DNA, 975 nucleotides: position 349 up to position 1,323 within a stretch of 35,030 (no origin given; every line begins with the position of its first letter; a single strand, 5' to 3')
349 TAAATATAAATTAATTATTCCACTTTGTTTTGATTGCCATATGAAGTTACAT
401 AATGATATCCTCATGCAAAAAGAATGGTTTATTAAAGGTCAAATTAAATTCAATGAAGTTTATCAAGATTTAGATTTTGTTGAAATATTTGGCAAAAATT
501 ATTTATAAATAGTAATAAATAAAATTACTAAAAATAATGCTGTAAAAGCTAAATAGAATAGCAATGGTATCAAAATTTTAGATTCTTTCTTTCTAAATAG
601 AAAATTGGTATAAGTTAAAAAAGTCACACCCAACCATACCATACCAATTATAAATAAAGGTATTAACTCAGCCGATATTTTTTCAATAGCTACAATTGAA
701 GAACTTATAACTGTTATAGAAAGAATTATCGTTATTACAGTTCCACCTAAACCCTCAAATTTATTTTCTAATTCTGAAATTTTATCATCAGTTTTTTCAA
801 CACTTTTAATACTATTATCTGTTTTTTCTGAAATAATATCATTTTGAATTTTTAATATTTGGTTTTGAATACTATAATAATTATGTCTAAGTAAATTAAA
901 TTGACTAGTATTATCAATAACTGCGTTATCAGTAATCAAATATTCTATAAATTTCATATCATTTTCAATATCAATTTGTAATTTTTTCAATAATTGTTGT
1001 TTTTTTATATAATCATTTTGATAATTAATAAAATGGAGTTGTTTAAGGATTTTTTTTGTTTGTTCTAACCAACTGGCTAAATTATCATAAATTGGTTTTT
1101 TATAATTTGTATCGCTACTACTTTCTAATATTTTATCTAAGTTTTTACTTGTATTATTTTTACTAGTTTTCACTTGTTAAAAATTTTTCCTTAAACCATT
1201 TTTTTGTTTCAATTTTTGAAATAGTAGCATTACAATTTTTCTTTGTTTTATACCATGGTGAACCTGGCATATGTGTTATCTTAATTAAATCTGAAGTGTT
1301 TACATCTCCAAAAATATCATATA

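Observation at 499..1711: Panacea (DUF4065)-like gene coupled to a coiled-coil/3-TM membrane protein beyond the lysis cassette: candidate PanA-PanT-type toxin-antitoxin or abortive-infection module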

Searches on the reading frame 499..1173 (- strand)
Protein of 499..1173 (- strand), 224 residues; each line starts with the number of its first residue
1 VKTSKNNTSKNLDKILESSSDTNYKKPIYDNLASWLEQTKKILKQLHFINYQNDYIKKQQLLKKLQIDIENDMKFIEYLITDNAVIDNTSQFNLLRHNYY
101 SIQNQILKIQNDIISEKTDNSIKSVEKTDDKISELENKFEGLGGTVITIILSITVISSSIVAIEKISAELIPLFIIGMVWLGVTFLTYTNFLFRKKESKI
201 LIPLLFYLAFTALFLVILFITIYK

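Call 3: search_protein_families(library=pfam, proteins=[window:499-1173:-], max_evalue=1)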
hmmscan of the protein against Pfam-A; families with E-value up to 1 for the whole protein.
window:499-1173:- (224 aa): 3 families
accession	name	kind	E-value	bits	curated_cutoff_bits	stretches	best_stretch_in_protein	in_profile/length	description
PF11700.14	ATG22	-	0.0044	16.2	24.1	1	93-191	153-252/482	Vacuole effluxer Atg22 like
PF20040.4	DUF6442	-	0.12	13.1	25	1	126-221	13-100/102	Family of unknown function (DUF6442)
PF24615.2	Spectrin_Anc-1_2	-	0.64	10.8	28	1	92-142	9-53/105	Nuclear anchorage protein 1, spectrin repeat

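Call 4: search_protein_families(library=phrogs, proteins=[window:499-1173:-], max_evalue=1)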
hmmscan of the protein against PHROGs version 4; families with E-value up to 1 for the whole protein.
window:499-1173:- (224 aa): 3 families
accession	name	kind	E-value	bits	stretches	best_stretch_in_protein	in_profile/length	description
phrog_8613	-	unknown function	0.039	14.9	1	93-169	47-118/184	-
phrog_18918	-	unknown function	0.16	13.3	1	106-156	45-95/109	-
phrog_13268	-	unknown function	0.89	10.1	0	50-148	139-242/362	-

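Call 5: search_protein_families(library=padloc, proteins=[window:499-1173:-], max_evalue=1)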
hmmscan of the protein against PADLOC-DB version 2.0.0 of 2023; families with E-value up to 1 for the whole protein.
window:499-1173:- (224 aa): 0 families

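Call 9: find_homologous_proteins(query=window:499-1173:-, max_evalue=0.01)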
Query window:499-1173:- (224 aa): 5 proteins with E <= 0.01 among 828 candidates.
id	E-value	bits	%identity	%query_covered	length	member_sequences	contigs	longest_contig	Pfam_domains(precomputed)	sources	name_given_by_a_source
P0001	1.1e-133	461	100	100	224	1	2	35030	-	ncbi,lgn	-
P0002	1.7e-63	232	60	86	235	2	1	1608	-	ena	-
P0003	2.0e-58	216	51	94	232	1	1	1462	-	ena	-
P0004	1.2e-55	206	51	96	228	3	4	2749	-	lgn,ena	-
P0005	1.3e-40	157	41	87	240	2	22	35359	-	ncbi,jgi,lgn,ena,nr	ncbi:MAG: hypothetical protein E7161_04410 [Firmicutes bacterium]|nr:hypothetical protein [Bacillota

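Call 10: find_encoding_contigs(protein=P0005, flank=6000, max_places=6)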
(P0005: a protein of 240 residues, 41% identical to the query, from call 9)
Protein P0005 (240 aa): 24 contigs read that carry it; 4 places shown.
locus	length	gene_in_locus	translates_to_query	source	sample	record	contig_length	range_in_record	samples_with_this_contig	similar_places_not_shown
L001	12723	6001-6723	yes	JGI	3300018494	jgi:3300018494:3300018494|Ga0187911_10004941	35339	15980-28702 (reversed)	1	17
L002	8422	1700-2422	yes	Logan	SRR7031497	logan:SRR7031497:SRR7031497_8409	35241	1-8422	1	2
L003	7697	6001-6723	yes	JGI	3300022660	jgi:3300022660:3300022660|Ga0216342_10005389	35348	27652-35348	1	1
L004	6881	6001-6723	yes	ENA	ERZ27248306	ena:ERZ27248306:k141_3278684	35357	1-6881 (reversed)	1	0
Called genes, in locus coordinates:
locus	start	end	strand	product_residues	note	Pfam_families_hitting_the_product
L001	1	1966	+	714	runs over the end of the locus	PF05895:DUF859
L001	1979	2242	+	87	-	-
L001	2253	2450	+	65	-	-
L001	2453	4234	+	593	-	PF03382:DUF285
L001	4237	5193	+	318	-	PF08291:Peptidase_M15_3 (weak), PF08239:SH3_3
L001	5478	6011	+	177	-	PF13274:SocA_Panacea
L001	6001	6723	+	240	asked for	-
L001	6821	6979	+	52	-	-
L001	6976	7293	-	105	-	-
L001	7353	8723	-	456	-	PF00239:Resolvase, PF07508:Recombinase, PF13408:Zn_ribbon_recom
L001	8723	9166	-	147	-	PF07463:NUMOD4, PF13392:HNH_3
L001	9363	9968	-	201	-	PF27000:PH_gly_zipper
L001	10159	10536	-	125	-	-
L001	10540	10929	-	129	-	PF12844:HTH_19 (weak), PF01381:HTH_3, PF13443:HTH_26 (weak)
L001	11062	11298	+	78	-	PF12844:HTH_19, PF01381:HTH_3, PF13443:HTH_26 (weak)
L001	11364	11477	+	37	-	-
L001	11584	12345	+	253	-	-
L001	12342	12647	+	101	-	PF00436:SSB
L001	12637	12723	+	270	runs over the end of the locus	PF27148:Slr1353_N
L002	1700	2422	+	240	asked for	-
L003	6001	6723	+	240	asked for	-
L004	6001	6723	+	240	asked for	-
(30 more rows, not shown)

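Call 11: find_encoding_contigs(protein=P0004, flank=6000, max_places=4)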
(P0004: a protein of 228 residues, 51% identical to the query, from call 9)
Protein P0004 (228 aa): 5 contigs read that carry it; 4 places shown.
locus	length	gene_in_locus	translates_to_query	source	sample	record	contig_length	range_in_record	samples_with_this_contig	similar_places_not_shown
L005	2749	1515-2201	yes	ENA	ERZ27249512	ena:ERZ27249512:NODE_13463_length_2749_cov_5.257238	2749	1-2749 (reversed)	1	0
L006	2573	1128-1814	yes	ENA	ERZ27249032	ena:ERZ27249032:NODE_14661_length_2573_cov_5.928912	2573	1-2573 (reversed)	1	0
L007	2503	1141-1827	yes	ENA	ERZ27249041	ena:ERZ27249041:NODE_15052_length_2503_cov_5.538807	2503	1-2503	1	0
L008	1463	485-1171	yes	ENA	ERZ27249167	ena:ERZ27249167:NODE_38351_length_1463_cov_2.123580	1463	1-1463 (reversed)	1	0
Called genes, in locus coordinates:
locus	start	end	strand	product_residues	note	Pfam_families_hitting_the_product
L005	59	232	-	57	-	-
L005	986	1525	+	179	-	PF13274:SocA_Panacea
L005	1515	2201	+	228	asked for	-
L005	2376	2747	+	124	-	?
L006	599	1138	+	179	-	PF13274:SocA_Panacea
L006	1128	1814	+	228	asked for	-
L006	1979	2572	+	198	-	?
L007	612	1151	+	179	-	PF13274:SocA_Panacea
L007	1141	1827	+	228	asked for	-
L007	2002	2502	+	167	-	?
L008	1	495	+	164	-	?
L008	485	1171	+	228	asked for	-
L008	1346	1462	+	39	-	?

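Call 12: find_encoding_contigs(protein=P0001, flank=10000, max_places=4)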
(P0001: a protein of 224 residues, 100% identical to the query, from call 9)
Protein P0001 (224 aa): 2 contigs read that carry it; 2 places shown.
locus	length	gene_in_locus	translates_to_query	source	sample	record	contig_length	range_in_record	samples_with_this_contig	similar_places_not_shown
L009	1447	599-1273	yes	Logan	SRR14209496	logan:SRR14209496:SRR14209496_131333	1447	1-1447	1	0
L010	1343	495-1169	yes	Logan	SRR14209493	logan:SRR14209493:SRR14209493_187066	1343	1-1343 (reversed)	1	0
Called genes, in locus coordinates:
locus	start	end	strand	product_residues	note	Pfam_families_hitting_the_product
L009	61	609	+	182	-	PF13274:SocA_Panacea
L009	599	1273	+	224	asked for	-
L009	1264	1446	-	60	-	?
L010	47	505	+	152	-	PF13274:SocA_Panacea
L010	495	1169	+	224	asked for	-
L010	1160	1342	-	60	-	?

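Call 22: find_homologous_proteins(query=A1, max_evalue=1)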
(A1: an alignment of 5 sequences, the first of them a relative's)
Query A1 (5 sequences) (224 aa, profile of the alignment): 20 proteins with E <= 1 among 8000 candidates.
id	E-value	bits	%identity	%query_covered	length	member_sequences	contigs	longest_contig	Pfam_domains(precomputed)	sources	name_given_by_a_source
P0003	7.7e-108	377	51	94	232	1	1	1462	-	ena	-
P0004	3.3e-107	375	51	96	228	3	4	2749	-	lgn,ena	-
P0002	3.6e-106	372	60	86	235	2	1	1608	-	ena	-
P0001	6.7e-99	348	100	100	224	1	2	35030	-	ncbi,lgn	-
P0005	1.0e-96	341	41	87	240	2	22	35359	-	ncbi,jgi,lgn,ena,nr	ncbi:MAG: hypothetical protein E7161_04410 [Firmicutes bacterium]|nr:hypothetical protein [Bacillota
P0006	2.6e-49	186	37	88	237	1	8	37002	-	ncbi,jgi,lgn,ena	-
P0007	1.0e-46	177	36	83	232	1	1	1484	-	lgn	-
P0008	6.3e-43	165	38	99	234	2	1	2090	-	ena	-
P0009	2.2e-40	156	34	78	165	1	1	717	-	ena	-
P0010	7.0e-40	155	41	46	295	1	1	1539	PF00905.28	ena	-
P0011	2.3e-37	147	32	86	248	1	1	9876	-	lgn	-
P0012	6.6e-37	145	34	86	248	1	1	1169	-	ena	-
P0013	6.9e-37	145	34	86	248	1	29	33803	-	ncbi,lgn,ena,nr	ncbi:MAG: hypothetical protein SPI44_05690 [Bacilli bacterium]|nr:hypothetical protein [Bacilli bact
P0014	7.6e-37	145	34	86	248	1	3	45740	-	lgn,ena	-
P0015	7.0e-36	142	33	97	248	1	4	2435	-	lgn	-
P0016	1.2e-35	141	33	97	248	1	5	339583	-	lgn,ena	-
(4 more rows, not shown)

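Call 25: find_encoding_contigs(protein=P0016, flank=8000, max_places=3)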
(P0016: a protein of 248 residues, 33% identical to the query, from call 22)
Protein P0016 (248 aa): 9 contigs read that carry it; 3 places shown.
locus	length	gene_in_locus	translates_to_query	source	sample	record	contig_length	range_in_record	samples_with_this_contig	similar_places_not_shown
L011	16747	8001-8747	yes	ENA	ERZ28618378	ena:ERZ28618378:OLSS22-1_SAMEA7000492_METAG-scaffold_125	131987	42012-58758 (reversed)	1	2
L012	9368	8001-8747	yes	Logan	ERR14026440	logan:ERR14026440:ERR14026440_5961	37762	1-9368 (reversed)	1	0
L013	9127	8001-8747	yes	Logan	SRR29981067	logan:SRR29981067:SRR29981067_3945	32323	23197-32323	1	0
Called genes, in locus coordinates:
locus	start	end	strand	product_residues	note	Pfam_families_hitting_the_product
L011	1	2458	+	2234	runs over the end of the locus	PF10263:SprT-like (faint), PF18838:LPD23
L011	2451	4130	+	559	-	-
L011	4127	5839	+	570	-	PF05895:DUF859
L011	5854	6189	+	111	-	-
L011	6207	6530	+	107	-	-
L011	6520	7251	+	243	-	PF08291:Peptidase_M15_3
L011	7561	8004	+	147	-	PF13274:SocA_Panacea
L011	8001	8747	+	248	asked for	-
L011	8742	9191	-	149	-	-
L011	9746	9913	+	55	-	-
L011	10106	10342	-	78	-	PF01381:HTH_3, PF12844:HTH_19, PF13443:HTH_26 (weak), PF13560:HTH_31 (weak)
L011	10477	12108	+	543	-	PF04471:Mrr_cat, PF22722:NA-iREase1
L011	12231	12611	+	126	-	-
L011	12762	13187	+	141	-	-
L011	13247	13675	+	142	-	PF24585:YunG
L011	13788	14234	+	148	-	-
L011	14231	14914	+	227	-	PF00300:His_Phos_1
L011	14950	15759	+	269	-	-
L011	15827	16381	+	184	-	PF01832:Glucosaminidase (weak)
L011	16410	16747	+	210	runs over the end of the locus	-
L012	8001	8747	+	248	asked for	-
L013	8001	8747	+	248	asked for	-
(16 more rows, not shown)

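Call 26: find_encoding_contigs(protein=P0006, flank=6000, max_places=3)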
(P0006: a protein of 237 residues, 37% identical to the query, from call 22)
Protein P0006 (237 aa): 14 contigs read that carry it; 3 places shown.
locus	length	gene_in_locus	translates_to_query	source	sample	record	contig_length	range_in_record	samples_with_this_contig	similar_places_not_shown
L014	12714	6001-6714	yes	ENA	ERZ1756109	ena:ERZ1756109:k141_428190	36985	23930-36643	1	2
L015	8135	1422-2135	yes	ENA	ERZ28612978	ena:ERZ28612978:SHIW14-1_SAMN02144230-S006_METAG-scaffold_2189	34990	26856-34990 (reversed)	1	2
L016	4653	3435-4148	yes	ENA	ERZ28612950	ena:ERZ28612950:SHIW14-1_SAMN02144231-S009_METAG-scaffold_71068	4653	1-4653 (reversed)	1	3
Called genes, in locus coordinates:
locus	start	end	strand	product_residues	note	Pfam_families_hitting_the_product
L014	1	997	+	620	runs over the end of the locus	-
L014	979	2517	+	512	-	-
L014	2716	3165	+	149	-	-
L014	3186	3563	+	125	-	-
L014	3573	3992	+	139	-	-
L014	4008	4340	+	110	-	-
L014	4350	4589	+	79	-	PF16945:Phage_r1t_holin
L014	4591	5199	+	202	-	PF08291:Peptidase_M15_3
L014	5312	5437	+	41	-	-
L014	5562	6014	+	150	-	PF13274:SocA_Panacea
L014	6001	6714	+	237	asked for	-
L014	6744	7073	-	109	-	-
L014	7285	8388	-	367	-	PF14659:Phage_int_SAM_3 (weak), PF00589:Phage_integrase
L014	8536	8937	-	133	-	PF06152:Phage_min_cap2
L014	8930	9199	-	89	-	PF12844:HTH_19, PF01381:HTH_3, PF13443:HTH_26 (weak)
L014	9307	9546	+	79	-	PF13560:HTH_31, PF01381:HTH_3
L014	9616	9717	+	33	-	-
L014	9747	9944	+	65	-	-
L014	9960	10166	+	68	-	-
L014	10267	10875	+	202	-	PF19808:DUF6291, PF07261:DnaB_2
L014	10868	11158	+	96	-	-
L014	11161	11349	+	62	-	-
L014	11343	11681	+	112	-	PF00436:SSB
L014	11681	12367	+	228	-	PF04404:ERF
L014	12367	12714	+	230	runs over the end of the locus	?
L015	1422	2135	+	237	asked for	-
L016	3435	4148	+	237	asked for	-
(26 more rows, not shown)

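Call 34: predict_structure(alignment_id=A2)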
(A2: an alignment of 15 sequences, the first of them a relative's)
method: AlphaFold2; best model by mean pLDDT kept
length: 224 residues; sequences in the alignment: 15
mean_pLDDT: 74.2   pTM: 0.46
mean pLDDT of the five models: 74.2, 74.0, 72.7, 72.2, 71.6
residues with pLDDT >= 90: 26; 70-90: 123; 50-70: 48; < 50: 27
segments of 3 or more residues with pLDDT < 50: 1-26
pLDDT, mean of each block of 10 residues (from residue 1): 38 44 48 81 90 88 90 80 60 85 91 86 71 65 66 75 80 83 75 65 82 89 78
secondary structure, 60 per line:
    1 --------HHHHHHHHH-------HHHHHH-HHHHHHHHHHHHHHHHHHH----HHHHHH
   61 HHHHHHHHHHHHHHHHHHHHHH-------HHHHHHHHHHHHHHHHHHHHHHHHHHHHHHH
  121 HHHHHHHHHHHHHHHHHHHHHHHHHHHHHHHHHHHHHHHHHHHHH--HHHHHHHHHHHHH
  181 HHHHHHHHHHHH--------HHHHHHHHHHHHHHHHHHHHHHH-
elements in order: H9-17 H25-30 H32-50 H55-82 H90-165 H168-192 H201-223

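Call 41: fold_search(model_id=the predicted structure, library=pdb)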
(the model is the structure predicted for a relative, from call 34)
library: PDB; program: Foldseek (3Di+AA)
matches with E <= 10: 148; with E <= 0.001: 0
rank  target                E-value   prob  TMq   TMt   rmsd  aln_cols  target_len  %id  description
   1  1ez3_B                9.7e-02  0.90  0.23  0.39  10.5       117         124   11  CRYSTAL STRUCTURE OF THE NEURONAL T-SNARE SYNTAXIN-1A (released 2000-06-07)
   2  1ez3_A                1.2e-01  0.87  0.23  0.39  10.7       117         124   11  CRYSTAL STRUCTURE OF THE NEURONAL T-SNARE SYNTAXIN-1A (released 2000-06-07)
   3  4i0u_H                2.9e-01  0.44  0.22  0.17  11.3       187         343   16  Improved structure of Thermotoga maritima CorA at 2.7 A resolution (released 2013-03-06)
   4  4i0u_B                3.2e-01  0.30  0.19  0.15  16.9       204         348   14  Improved structure of Thermotoga maritima CorA at 2.7 A resolution (released 2013-03-06)
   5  7udc_B                3.7e-01  0.38  0.26  0.27  28.0       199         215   10  cryo-EM structures of a synaptobrevin-Munc18-1-syntaxin-1 complex class1 (released 2022-04-06)
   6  4i0u_E                5.8e-01  0.28  0.22  0.16  12.6       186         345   17  Improved structure of Thermotoga maritima CorA at 2.7 A resolution (released 2013-03-06)
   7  4i0u_D                6.1e-01  0.28  0.21  0.16  11.8       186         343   14  Improved structure of Thermotoga maritima CorA at 2.7 A resolution (released 2013-03-06)
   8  8tmd_A                7.2e-01  0.20  0.22  0.16  13.5       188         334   19  Cryo-EM structure of CorA in complex with conformation-specific synthetic antibody C18 and 100 uM MgCl2, State MG0.1-1 (released 2025-02-12)
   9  5jrw_A                8.4e-01  0.35  0.27  0.20  11.8       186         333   18  Crystal structure of Thermotoga maritima mutant D89R/D253R (released 2017-01-25)
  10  5jtg_A                9.4e-01  0.23  0.22  0.17  11.3       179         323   16  Crystal structure of Thermotoga maritima mutant D89K/D253K (released 2017-01-25)
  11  5jtg_E                9.4e-01  0.20  0.22  0.16  13.4       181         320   13  Crystal structure of Thermotoga maritima mutant D89K/D253K (released 2017-01-25)
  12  1wcr_A                9.9e-01  0.94  0.34  0.66   3.2        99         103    7  Trimeric Structure of the Enzyme IIA from Escherichia coli Phosphotransferase System Specific for N,N'-Diacetylchitobi (released 2005-01-19)
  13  8tmd_B                9.9e-01  0.20  0.21  0.16  12.2       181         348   16  Cryo-EM structure of CorA in complex with conformation-specific synthetic antibody C18 and 100 uM MgCl2, State MG0.1-1 (released 2025-02-12)
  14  8tme_C                1.1e+00  0.16  0.20  0.16  11.7       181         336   16  Cryo-EM structure of CorA in complex with conformation-specific synthetic antibody C18 and 100 uM MgCl2, State MG0.1-1 (released 2025-02-12)
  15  1s94_A                1.2e+00  0.44  0.23  0.39   5.7        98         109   12  Crystal structure of the Habc domain of neuronal syntaxin from the squid Loligo pealei (released 2004-05-11)
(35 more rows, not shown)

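Call 42: fold_search(model_id=the predicted structure, library=viral)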
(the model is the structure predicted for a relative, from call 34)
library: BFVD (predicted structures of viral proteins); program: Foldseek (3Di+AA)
matches with E <= 10: 264; with E <= 0.001: 0
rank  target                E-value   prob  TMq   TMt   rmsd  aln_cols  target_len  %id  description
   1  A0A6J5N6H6            2.4e-01  0.96  0.52  0.19   6.8       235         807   14  Uncharacterized protein [uncultured Caudovirales phage]
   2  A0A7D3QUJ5            5.3e-01  0.38  0.20  0.28  13.4       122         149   23  Uncharacterized protein [Fadolivirus FV1/VV64]
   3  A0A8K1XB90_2          8.2e-01  0.69  0.36  0.07  11.5       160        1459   11  (no name in the UniProt tables at hand)
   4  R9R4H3                8.2e-01  0.66  0.27  0.09   5.6        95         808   14  Putative phage minor structural protein [Vibrio phage JA-1]
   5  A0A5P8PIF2            9.2e-01  0.80  0.29  0.55   4.8       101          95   10  Uncharacterized protein [Bacillus phage 056SW001B]
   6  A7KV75                9.2e-01  0.80  0.31  0.16   8.2       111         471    8  (no name in the UniProt tables at hand)
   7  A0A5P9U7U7            9.2e-01  0.33  0.27  0.09  15.7       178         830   18  Lrge tegument protein deneddylase [Human betaherpesvirus 6]
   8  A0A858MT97            1.0e+00  0.54  0.27  0.38  11.8       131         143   14  (no name in the UniProt tables at hand)
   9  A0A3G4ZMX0            1.2e+00  0.63  0.41  0.34   8.7       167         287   16  Uncharacterized protein [Terrestrivirus sp.]
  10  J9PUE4                1.2e+00  0.51  0.26  0.48  12.7       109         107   16  Uncharacterized protein [Bacillus phage BCD7]
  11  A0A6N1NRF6            1.2e+00  0.35  0.23  0.14   6.1        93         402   15  Thioredoxin domain-containing protein [Tupanvirus soda lake]
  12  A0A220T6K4            1.2e+00  0.28  0.27  0.30  36.0       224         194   12  Truncated CD47-like protein, integral membrane protein [Eptesipox virus]
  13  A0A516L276            1.3e+00  0.60  0.42  0.20   9.8       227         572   13  (no name in the UniProt tables at hand)
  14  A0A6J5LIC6            1.3e+00  0.25  0.23  0.30  19.3       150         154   12  Uncharacterized protein [uncultured Caudovirales phage]
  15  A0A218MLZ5            1.3e+00  0.38  0.22  0.42   5.6        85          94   22  Uncharacterized protein [uncultured virus]
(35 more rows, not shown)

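Call 43: search_protein_representatives(alignment_id=A2)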
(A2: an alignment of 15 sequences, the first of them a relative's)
Query: 15 sequences, 236 profile positions. Proteins with E-value up to 0.001 (for the whole library): 114; up to 1e-10: 50; up to 1e-30: 12. The best 114 are listed.
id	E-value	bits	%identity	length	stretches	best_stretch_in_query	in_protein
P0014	2.6e-93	328.2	-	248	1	4-235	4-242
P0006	6.7e-87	307.2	-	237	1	3-235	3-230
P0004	1.2e-83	296.5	-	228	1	1-234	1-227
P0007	1.4e-78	279.9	-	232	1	7-233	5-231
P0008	2.2e-76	272.7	-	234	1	2-234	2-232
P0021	1.8e-61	223.9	-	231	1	5-235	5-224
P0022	3.0e-44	167.6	-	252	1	13-233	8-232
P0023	2.3e-42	161.4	-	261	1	7-234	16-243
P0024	2.7e-40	154.6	-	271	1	9-226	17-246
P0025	5.7e-39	150.3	-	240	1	6-233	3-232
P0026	1.0e-37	146.2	-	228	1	6-232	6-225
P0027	7.7e-34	133.5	-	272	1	2-228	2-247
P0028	1.5e-29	119.4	-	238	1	50-231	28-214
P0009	3.1e-28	115.1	-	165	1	1-145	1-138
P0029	4.1e-28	114.8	-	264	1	5-230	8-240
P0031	1.9e-24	102.7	-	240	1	1-232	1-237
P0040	2.0e-17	79.8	-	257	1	36-230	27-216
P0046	5.2e-15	71.8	-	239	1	2-234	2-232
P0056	7.3e-12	61.6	-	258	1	10-229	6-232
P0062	3.0e-11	59.5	-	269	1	8-228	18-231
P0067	1.2e-09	54.3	-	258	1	24-227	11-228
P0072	2.0e-09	53.6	-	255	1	1-224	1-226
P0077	6.6e-09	51.9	-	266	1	30-228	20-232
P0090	6.2e-08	48.7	-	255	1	3-228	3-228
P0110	9.4e-06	41.6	-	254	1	28-231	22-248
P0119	9.3e-05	38.3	-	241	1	10-224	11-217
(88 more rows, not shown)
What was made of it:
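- The partner family has about 114 clusters at 50% identity among 1.84 billion representatives (call 43).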

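Call 47: find_homologous_proteins(query=A4, max_evalue=0.001)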
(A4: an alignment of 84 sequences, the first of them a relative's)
Query A4 (84 sequences) (224 aa, profile of the alignment): 46 proteins with E <= 0.001 among 8000 candidates.
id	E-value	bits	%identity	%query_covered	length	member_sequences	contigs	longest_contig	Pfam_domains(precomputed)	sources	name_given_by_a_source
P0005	2.0e-52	196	41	87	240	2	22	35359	-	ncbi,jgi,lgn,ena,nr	ncbi:MAG: hypothetical protein E7161_04410 [Firmicutes bacterium]|nr:hypothetical protein [Bacillota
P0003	1.2e-50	191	51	94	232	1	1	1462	-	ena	-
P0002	2.6e-50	189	60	86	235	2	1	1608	-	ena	-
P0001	5.1e-50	188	100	100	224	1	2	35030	-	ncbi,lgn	-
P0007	3.0e-49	186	36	83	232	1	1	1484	-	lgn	-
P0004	4.5e-49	185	51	96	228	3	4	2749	-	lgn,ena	-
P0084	1.6e-45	174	26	39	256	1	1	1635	-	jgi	-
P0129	3.3e-45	173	31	36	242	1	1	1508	-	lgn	-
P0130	7.6e-45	171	30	46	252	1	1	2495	-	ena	-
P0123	1.1e-44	171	23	54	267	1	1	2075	-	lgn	-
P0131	3.0e-44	170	25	65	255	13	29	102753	-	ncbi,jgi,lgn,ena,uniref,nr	ncbi:hypothetical protein [uncultured Clostridium sp.]|uniref:hypothetical protein n=1 Tax=unculture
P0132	3.2e-44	169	25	59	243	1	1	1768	-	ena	-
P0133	8.0e-44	168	24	58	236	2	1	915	-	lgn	-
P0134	8.2e-44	168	29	53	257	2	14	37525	-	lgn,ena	-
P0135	8.4e-44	168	26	46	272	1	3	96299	-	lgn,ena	-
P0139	6.4e-43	165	29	22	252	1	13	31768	-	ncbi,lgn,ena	-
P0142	1.4e-42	164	31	32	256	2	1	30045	-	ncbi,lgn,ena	-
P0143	2.1e-42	163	31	40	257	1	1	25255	-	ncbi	-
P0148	4.1e-42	163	24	50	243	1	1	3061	-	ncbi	-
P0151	7.5e-42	162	23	45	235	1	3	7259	-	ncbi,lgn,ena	-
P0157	1.1e-40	158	21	56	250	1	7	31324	-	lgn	-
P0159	2.8e-40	157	26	46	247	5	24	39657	-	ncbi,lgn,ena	-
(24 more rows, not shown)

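Call 48: list_cluster_members(proteins=[P0001, P0131, P0139, P0142, P0143, P0148, P0151, P0159, P0013, P0006])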
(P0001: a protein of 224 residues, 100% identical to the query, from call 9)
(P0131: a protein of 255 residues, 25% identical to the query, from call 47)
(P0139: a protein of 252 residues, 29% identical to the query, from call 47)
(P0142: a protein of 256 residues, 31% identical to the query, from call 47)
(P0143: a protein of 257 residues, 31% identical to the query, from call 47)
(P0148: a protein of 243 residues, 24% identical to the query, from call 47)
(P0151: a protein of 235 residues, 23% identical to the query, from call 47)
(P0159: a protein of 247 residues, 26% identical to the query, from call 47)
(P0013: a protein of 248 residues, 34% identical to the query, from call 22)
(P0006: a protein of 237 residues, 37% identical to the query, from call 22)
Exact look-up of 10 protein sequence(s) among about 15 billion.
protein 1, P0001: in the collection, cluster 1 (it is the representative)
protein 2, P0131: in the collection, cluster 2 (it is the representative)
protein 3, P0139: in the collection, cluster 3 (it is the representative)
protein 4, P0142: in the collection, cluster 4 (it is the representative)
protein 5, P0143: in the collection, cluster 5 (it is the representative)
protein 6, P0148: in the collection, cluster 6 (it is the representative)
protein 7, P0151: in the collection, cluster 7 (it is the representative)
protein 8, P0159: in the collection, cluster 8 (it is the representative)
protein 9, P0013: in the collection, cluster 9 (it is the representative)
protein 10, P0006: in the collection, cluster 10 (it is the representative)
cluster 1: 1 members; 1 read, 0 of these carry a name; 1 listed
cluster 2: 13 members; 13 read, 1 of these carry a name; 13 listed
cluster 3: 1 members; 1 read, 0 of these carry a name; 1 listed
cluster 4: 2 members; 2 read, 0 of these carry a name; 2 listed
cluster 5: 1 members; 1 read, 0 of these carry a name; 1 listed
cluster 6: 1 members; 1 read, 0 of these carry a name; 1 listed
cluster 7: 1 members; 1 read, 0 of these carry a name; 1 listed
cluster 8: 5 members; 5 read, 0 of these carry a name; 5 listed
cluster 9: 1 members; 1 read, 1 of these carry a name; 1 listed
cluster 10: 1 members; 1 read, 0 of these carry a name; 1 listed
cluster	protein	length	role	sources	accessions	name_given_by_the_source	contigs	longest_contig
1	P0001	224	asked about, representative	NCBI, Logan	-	-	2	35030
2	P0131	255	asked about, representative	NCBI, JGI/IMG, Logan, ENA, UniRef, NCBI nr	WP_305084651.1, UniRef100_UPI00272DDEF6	hypothetical protein [uncultured Clostridium sp.] | hypothetical protein n=1 Tax=uncultured Clostridium sp. TaxID=59620 RepID=UPI00272DDEF6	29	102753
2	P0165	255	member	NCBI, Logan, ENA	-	-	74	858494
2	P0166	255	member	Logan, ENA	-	-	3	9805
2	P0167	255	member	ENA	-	-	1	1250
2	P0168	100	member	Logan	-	-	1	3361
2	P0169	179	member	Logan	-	-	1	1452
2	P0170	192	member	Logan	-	-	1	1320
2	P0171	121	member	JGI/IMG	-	-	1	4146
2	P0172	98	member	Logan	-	-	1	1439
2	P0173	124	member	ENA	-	-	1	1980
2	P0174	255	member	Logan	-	-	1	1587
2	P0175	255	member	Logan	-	-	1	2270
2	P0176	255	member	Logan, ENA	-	-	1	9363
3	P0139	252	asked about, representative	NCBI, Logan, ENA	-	-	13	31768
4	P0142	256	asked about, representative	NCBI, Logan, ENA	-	-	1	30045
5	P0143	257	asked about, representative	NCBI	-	-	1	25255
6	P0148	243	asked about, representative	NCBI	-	-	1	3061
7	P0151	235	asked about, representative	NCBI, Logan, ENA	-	-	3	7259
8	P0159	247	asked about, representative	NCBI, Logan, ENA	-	-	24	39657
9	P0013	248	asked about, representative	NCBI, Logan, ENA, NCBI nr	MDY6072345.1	MAG: hypothetical protein SPI44_05690 [Bacilli bacterium] | hypothetical protein [Bacilli bacterium]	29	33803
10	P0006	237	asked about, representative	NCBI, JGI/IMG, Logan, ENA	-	-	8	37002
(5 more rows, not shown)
